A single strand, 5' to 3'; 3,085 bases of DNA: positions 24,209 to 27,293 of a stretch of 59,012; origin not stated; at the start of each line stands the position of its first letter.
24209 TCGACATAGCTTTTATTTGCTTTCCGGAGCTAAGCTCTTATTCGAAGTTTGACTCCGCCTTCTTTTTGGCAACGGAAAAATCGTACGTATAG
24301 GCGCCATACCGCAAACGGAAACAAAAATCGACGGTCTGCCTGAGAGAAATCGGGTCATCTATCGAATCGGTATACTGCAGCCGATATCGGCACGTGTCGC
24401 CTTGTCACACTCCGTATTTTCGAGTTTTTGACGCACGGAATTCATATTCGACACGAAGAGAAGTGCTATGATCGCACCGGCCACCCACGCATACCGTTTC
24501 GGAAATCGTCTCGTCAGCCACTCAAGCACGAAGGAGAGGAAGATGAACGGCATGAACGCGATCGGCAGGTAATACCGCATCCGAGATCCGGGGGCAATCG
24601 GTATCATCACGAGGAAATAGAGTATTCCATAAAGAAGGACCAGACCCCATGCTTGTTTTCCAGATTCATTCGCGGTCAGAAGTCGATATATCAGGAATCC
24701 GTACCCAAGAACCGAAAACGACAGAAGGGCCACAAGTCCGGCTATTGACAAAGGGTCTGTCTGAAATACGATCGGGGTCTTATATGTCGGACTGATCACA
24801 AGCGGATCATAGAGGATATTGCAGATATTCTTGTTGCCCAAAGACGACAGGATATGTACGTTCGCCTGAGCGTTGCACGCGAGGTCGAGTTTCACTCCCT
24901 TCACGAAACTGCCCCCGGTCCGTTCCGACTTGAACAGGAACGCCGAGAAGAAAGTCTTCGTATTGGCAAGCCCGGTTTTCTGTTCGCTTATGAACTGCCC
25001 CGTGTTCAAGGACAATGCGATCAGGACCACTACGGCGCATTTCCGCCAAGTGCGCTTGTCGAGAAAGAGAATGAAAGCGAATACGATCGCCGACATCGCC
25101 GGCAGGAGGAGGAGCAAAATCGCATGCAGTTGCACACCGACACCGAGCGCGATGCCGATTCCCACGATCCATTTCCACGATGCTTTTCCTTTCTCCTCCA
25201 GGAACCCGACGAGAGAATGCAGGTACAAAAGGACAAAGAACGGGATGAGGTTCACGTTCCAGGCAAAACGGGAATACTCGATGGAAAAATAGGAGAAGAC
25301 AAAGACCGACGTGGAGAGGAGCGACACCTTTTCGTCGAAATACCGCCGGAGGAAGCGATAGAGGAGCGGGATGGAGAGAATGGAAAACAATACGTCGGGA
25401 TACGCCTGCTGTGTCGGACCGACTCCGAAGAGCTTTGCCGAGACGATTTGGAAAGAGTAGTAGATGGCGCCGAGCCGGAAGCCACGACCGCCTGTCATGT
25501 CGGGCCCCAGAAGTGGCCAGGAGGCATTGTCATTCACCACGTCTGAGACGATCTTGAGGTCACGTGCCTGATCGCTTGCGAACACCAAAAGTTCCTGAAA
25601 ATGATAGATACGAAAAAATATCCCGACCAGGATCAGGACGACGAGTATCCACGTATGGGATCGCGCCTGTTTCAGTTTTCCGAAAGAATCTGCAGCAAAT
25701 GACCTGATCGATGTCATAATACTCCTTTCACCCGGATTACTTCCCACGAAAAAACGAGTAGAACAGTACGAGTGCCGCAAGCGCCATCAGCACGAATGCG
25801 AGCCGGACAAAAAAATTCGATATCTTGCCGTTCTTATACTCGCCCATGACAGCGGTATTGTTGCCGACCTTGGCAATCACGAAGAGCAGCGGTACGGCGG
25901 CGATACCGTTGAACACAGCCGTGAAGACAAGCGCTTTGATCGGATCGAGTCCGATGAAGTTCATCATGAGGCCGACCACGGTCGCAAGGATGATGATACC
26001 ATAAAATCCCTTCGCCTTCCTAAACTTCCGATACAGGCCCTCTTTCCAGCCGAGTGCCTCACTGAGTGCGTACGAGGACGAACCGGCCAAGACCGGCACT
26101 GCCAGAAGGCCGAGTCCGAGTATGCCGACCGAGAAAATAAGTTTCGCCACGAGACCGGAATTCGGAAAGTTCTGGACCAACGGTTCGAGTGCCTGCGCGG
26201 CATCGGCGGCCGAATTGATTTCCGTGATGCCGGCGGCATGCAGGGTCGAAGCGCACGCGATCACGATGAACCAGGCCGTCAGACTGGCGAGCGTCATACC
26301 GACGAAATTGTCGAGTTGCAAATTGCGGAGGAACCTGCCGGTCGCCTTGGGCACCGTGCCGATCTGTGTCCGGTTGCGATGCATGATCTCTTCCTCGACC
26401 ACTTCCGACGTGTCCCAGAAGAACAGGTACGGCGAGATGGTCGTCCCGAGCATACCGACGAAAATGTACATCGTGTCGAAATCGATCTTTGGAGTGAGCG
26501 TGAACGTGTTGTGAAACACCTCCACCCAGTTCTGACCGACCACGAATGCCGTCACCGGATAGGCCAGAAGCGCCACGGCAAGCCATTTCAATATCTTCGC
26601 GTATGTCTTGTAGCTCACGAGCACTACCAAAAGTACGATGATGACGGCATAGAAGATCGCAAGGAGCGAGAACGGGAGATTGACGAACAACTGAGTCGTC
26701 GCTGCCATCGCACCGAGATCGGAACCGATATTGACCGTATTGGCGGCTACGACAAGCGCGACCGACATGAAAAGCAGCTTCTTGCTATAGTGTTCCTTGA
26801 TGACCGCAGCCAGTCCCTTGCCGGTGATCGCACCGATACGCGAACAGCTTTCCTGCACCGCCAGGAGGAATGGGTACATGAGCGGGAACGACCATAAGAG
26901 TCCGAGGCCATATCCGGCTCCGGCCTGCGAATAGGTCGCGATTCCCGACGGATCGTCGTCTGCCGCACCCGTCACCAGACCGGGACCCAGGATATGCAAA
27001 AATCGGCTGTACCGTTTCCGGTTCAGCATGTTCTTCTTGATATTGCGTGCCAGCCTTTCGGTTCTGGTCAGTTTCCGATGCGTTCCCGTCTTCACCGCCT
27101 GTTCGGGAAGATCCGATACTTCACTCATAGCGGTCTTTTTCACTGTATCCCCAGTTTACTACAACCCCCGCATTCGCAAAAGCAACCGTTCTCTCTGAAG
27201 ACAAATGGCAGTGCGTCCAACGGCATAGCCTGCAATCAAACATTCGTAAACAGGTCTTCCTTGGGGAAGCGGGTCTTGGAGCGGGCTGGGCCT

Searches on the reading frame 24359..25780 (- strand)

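Call 62: search_protein_families(library=pfam, proteins=[window:24359-25780:-], max_evalue=0.0001)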
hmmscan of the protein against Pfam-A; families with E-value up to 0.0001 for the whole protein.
window:24359-25780:- (473 aa): 1 family
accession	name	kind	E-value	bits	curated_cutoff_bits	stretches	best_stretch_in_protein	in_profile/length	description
PF13231.12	PMT_2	-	1.7e-11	45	26.1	1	112-256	11-149/160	Dolichyl-phosphate-mannose-protein mannosyltransferase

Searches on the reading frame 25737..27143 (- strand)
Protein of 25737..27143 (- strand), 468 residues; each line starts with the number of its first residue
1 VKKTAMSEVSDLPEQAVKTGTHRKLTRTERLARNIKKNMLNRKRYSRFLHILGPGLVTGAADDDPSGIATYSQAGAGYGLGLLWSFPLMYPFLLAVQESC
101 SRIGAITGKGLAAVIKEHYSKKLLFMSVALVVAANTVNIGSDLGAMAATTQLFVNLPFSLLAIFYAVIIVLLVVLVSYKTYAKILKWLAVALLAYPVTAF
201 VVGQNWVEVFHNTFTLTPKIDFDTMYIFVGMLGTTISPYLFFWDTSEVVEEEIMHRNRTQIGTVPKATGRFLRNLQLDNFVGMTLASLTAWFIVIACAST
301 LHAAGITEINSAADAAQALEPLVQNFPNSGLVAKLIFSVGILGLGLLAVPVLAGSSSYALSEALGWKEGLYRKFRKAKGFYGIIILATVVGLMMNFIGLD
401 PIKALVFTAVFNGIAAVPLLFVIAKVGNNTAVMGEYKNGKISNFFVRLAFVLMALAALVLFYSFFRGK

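Call 62: search_protein_families(library=pfam, proteins=[window:25737-27143:-], max_evalue=0.0001)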
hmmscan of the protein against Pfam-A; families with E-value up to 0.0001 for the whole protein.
window:25737-27143:- (468 aa): 1 family
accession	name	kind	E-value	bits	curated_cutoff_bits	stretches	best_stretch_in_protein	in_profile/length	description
PF01566.24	Nramp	-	3.1e-70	237.4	29.8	1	68-439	1-356/357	Natural resistance-associated macrophage protein-like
